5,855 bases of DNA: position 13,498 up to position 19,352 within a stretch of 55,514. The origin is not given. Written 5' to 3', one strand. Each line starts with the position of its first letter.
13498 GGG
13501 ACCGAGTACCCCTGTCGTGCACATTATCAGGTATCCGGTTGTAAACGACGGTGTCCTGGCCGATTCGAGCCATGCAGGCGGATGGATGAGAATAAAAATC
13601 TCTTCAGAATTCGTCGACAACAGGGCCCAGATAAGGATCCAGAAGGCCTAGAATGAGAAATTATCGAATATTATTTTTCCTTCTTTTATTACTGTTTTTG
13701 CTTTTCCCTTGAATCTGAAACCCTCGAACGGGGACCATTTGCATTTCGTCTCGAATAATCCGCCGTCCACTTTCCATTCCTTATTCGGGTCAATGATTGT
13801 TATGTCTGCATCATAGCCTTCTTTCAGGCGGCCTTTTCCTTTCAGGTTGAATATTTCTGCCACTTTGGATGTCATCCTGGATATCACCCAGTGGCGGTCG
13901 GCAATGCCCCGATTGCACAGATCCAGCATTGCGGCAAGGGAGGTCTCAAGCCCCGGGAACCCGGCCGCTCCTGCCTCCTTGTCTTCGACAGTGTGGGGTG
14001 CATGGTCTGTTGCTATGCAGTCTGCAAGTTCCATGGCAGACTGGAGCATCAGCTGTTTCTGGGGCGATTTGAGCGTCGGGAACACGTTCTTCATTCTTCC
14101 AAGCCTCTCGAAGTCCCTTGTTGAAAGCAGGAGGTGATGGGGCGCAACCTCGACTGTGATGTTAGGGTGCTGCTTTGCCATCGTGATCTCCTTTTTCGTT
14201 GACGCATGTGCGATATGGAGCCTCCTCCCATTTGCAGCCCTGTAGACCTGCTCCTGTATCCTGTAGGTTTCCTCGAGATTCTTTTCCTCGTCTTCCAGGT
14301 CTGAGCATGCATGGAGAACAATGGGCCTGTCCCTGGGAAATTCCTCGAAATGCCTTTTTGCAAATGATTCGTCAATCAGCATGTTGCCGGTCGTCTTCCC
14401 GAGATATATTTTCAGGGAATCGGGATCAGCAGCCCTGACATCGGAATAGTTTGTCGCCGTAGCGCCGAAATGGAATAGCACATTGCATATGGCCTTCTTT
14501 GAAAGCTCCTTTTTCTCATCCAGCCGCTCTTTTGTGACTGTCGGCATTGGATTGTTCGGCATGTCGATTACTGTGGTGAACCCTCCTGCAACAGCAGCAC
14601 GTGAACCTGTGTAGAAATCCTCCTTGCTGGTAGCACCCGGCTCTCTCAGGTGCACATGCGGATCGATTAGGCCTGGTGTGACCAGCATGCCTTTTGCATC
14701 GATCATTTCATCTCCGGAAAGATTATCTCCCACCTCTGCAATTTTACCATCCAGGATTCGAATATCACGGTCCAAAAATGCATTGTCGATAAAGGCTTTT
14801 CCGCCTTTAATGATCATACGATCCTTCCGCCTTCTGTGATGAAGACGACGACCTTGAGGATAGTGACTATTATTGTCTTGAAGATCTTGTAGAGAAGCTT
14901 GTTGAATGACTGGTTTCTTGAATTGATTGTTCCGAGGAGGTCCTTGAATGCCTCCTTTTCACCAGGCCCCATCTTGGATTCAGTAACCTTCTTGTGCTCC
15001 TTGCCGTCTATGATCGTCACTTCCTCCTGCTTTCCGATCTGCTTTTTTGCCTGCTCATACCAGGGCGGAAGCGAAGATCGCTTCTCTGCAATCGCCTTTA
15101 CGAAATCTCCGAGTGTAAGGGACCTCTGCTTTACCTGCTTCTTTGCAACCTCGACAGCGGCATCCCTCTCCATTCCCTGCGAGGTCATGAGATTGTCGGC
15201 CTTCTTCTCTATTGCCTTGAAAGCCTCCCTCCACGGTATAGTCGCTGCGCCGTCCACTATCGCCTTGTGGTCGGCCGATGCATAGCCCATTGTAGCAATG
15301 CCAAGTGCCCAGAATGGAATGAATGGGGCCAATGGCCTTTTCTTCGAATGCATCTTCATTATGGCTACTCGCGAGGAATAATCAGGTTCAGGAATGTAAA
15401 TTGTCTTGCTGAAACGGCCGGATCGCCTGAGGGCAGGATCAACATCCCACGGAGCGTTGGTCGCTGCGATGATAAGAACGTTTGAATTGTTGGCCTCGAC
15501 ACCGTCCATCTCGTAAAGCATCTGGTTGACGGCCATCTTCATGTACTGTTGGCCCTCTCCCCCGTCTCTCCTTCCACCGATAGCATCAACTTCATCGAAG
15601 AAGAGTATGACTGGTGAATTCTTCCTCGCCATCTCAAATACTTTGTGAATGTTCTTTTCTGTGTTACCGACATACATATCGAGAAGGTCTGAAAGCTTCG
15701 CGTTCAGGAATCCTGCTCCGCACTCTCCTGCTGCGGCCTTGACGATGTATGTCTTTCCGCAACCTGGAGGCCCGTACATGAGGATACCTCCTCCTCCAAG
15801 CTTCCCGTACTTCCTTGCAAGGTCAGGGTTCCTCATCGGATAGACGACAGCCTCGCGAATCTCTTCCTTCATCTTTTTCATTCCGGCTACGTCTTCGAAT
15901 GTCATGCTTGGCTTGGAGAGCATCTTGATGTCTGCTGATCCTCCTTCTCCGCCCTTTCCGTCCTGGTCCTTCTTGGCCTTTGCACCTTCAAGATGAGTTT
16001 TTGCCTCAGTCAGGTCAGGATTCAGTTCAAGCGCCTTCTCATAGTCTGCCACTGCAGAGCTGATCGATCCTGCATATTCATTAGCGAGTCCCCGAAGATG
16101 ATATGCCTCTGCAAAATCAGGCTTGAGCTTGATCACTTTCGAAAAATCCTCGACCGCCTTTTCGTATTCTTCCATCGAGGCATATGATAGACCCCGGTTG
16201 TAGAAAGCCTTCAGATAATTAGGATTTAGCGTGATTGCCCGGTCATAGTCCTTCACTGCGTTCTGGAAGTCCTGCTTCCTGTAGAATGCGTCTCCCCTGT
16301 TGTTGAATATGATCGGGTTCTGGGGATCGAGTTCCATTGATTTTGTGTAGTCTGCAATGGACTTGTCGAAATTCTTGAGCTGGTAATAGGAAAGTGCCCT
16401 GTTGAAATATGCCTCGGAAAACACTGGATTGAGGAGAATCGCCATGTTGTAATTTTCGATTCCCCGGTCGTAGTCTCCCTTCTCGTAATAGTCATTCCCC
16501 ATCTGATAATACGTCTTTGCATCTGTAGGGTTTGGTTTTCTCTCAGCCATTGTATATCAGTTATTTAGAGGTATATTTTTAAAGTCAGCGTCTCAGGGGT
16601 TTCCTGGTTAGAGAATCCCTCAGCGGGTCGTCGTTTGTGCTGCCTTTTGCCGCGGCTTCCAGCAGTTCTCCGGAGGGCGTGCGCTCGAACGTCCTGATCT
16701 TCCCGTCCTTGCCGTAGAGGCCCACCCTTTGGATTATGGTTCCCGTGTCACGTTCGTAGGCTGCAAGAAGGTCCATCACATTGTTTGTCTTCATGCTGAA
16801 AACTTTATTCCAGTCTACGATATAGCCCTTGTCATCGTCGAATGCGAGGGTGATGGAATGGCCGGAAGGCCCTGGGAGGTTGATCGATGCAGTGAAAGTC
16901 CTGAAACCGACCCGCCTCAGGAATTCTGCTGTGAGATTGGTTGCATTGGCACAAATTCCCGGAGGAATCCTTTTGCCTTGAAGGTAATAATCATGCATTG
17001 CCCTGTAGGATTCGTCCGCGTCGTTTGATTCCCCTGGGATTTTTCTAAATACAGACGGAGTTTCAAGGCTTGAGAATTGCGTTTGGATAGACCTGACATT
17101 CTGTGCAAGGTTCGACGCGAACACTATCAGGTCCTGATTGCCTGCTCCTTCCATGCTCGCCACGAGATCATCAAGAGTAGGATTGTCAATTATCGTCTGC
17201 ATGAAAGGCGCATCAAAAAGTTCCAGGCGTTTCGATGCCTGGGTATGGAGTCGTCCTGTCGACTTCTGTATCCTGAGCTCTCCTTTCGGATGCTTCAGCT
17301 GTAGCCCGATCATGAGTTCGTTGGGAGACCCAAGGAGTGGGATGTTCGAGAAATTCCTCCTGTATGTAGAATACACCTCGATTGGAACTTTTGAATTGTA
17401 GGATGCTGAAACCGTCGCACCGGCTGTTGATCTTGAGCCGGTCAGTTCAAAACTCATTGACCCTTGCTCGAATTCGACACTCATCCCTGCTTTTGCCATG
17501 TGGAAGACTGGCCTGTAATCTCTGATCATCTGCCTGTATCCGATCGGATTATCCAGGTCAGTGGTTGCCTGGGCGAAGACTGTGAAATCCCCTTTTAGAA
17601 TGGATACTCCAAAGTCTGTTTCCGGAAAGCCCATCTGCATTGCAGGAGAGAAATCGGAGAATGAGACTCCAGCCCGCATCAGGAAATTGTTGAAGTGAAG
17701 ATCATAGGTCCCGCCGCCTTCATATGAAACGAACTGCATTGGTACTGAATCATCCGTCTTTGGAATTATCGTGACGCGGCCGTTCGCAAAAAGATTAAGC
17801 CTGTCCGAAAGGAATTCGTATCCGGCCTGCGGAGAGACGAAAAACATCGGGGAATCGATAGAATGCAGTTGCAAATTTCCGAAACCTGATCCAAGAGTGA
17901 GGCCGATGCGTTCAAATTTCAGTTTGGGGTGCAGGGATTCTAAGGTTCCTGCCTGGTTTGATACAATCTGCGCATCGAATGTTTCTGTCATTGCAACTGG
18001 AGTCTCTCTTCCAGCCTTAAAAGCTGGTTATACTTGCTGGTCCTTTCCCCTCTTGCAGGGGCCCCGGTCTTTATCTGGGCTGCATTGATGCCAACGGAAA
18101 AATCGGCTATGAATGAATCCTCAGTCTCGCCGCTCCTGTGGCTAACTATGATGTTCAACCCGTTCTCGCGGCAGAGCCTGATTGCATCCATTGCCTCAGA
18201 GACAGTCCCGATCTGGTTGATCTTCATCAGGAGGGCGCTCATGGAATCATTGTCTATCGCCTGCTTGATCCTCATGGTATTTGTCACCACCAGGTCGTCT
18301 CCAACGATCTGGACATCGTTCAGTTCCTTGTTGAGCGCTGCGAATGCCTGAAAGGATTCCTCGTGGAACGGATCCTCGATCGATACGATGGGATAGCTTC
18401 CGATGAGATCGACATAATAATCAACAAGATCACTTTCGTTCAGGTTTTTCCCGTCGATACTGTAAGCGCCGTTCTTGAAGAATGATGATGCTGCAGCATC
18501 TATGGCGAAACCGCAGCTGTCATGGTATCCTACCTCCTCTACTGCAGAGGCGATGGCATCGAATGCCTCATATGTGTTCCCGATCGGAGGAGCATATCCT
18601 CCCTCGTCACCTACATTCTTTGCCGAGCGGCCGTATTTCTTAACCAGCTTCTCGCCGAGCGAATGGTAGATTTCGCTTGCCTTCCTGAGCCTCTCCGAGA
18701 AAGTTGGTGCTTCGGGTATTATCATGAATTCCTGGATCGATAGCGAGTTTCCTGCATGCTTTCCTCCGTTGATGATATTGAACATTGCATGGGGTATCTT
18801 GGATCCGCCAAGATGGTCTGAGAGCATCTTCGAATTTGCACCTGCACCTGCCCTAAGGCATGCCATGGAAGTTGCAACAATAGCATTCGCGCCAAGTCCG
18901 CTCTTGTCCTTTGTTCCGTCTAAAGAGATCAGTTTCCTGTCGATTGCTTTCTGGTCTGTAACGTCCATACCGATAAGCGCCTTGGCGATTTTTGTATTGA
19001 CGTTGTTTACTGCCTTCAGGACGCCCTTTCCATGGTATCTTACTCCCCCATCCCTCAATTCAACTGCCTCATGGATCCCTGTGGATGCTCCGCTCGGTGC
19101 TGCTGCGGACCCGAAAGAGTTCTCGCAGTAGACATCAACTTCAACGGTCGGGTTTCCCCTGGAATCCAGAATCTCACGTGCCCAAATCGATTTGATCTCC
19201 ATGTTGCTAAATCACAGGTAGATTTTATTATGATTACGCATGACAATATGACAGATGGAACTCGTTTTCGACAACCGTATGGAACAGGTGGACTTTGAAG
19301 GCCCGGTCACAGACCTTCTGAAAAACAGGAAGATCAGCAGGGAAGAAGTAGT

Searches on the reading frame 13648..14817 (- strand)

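Call 62: search_protein_families(library=pfam, proteins=[window:13648-14817:-], max_evalue=0.001)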
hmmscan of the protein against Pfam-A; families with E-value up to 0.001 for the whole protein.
window:13648-14817:- (389 aa): 2 families
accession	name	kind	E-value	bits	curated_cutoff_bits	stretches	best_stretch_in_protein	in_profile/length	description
PF01979.26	Amidohydro_1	-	2.7e-20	73.4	25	1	45-383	1-345/345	Amidohydrolase family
PF07969.17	Amidohydro_3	-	4e-14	53.4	29.7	2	37-66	1-34/472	Amidohydrolase family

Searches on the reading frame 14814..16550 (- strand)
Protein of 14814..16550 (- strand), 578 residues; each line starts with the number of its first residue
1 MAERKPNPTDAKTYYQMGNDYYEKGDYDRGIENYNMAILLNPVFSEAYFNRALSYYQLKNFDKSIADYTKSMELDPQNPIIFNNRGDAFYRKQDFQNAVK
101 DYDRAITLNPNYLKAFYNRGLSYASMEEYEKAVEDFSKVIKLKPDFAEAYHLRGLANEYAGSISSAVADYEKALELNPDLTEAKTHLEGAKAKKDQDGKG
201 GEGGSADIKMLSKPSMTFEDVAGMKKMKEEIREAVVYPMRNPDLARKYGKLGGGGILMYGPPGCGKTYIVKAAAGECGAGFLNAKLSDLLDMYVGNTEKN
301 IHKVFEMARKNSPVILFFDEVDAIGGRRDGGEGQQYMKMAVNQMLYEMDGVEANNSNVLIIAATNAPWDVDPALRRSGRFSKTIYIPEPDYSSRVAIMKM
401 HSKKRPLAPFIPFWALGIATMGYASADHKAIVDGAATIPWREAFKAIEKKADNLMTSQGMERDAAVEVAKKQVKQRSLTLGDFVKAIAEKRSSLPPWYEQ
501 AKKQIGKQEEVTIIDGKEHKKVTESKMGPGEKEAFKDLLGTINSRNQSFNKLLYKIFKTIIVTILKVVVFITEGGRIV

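Call 62: search_protein_families(library=pfam, proteins=[window:14814-16550:-], max_evalue=0.001)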
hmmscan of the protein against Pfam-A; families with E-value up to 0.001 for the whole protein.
window:14814-16550:- (578 aa): 18 families
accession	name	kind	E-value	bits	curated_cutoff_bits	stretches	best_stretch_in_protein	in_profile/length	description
PF00515.34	TPR_1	-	1.5e-46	154.8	27.8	5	114-146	2-34/34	Tetratricopeptide repeat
PF00004.35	AAA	-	2.4e-42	144.9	21.2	1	256-387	1-130/131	ATPase family associated with various cellular activities (AAA)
PF07719.23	TPR_2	-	1.3e-38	128.3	27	5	46-78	2-34/34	Tetratricopeptide repeat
PF13414.12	TPR_11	-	8.4e-38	128.2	26.8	4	86-125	1-40/42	TPR repeat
PF13181.12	TPR_8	-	3e-30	102.2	25.7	3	46-78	2-34/34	Tetratricopeptide repeat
PF13432.12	TPR_16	-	5.3e-25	87.9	32.7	3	15-79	1-65/65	Tetratricopeptide repeat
PF13371.12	TPR_9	-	1.5e-20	73.4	35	2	91-148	7-64/73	Tetratricopeptide repeat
PF13431.12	TPR_17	-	2.7e-18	65.1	24.4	1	102-133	2-33/34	Tetratricopeptide repeat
PF13424.12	TPR_12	-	5.3e-14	52.6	30.1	2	46-108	4-74/77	Tetratricopeptide repeat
PF13174.12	TPR_6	-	1.6e-12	47.7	26.3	0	115-142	2-29/33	Tetratricopeptide repeat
PF13428.12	TPR_14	-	2.9e-11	43.3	23.5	0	148-184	2-38/44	Tetratricopeptide repeat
PF25575.1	TPR_BSK1_C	-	6.6e-09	36.1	42.2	1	82-153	45-117/118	Serine/threonine-protein kinase BSK1-like, TPR repeats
PF14559.12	TPR_19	-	1.4e-06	29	25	0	92-153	4-65/68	Tetratricopeptide repeat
PF24575.1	TPR_Slam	-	3.6e-05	24.6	35.2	0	38-132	8-100/104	Surface lipoprotein assembly modifier, N-terminal TPR repeats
PF23914.1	TPR_CcmH_CycH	-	0.00016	22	42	0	56-144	61-152/158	Cytochrome c-type biogenesis protein H TPR domain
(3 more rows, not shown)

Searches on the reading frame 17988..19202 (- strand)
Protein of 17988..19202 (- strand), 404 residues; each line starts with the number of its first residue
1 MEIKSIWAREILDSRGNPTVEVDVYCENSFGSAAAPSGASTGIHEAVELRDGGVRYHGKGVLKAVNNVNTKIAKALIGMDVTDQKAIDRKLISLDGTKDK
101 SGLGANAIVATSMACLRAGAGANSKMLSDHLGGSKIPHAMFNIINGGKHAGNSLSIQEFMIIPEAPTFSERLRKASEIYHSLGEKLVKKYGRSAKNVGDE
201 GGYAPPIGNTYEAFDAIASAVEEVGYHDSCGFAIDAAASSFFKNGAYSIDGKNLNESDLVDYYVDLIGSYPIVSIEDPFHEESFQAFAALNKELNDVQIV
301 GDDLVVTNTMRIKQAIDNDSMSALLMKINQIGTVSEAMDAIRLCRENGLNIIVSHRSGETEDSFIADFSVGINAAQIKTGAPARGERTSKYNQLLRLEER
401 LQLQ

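Call 62: search_protein_families(library=pfam, proteins=[window:17988-19202:-], max_evalue=0.001)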
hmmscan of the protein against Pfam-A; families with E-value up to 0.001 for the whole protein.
window:17988-19202:- (404 aa): 4 families
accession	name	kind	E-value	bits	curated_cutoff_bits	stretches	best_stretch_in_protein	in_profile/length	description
PF00113.28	Enolase_C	-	4.7e-104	348.3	21.5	1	136-401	4-281/296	Enolase, C-terminal TIM barrel domain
PF03952.21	Enolase_N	-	2.7e-53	180.1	35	1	3-131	1-131/131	Enolase, N-terminal domain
PF13378.12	MR_MLE_C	-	3.5e-07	30.6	29.4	1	270-354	70-153/219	Enolase C-terminal domain-like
PF07476.17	MAAL_C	-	2.5e-06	27.3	27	1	285-372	124-214/249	Methylaspartate ammonia-lyase C-terminus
